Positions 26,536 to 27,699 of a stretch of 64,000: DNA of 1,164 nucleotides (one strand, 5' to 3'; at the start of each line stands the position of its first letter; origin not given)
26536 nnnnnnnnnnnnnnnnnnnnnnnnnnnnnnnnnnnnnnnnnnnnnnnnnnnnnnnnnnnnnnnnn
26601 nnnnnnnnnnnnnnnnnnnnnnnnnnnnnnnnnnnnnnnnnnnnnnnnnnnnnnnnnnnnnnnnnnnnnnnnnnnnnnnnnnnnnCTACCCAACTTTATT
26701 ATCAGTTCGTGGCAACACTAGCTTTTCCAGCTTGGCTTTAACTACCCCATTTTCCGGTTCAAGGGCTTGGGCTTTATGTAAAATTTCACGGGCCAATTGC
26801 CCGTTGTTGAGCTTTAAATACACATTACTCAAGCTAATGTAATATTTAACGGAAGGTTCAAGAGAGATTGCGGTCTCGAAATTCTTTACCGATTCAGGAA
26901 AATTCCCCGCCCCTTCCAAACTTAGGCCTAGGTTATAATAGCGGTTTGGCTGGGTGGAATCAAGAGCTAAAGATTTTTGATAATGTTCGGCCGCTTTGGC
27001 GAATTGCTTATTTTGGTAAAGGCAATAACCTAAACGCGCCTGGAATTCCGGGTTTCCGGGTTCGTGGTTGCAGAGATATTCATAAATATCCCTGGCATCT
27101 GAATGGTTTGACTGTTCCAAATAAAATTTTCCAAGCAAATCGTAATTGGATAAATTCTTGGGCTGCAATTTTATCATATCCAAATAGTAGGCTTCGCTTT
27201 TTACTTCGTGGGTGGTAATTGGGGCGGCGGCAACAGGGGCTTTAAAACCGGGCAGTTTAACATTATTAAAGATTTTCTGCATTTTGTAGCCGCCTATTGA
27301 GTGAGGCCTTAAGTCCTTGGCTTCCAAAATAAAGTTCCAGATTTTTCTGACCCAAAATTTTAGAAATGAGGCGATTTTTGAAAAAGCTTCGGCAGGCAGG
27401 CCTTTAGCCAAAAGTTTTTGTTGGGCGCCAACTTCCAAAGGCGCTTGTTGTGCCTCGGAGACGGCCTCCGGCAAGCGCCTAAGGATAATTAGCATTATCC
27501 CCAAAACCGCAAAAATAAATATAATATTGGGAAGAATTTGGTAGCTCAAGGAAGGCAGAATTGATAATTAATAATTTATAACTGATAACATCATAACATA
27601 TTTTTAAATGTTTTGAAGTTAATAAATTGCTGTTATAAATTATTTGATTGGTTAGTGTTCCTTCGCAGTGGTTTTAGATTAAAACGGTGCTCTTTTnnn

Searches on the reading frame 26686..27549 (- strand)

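Call 17: search_protein_families(library=pfam, proteins=[window:26686-27549:-])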
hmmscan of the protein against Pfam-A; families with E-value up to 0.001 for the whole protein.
window:26686-27549:- (287 aa): 15 families
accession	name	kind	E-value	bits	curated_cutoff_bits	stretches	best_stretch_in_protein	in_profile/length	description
PF07719.23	TPR_2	-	1.4e-21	75.2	27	2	168-198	2-32/34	Tetratricopeptide repeat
PF00515.34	TPR_1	-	1.3e-14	53.7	27.8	2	171-198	5-32/34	Tetratricopeptide repeat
PF13432.12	TPR_16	-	3.9e-14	53.2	32.7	1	141-201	5-65/65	Tetratricopeptide repeat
PF14559.12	TPR_19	-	3.7e-11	43.6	25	1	144-206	2-63/68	Tetratricopeptide repeat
PF13181.12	TPR_8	-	1.1e-10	41.3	25.7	0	204-232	4-32/34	Tetratricopeptide repeat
PF13414.12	TPR_11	-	3.1e-10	40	26.8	1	174-212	1-39/42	TPR repeat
PF13431.12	TPR_17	-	4.1e-10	39.6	24.4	0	121-153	1-33/34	Tetratricopeptide repeat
PF13424.12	TPR_12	-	9e-10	39.1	30.1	1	172-229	8-73/77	Tetratricopeptide repeat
PF13428.12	TPR_14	-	2.4e-09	37.4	23.5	0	167-208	1-42/44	Tetratricopeptide repeat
PF13174.12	TPR_6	-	3e-07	31.1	26.3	0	172-192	5-25/33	Tetratricopeptide repeat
PF23914.1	TPR_CcmH_CycH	-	4.1e-06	27.2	42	0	146-201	100-155/158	Cytochrome c-type biogenesis protein H TPR domain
PF12895.13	ANAPC3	-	8e-06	26.5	27.2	1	146-225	2-80/82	Anaphase-promoting complex, cyclosome, subunit 3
PF13371.12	TPR_9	-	7.7e-05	23.1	35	0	175-233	3-61/73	Tetratricopeptide repeat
PF13374.12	TPR_10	-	0.00012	22.4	27.5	0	204-229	5-30/42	Tetratricopeptide repeat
PF13176.12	TPR_7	-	0.00034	20.9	27.9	0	172-202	4-34/36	Tetratricopeptide repeat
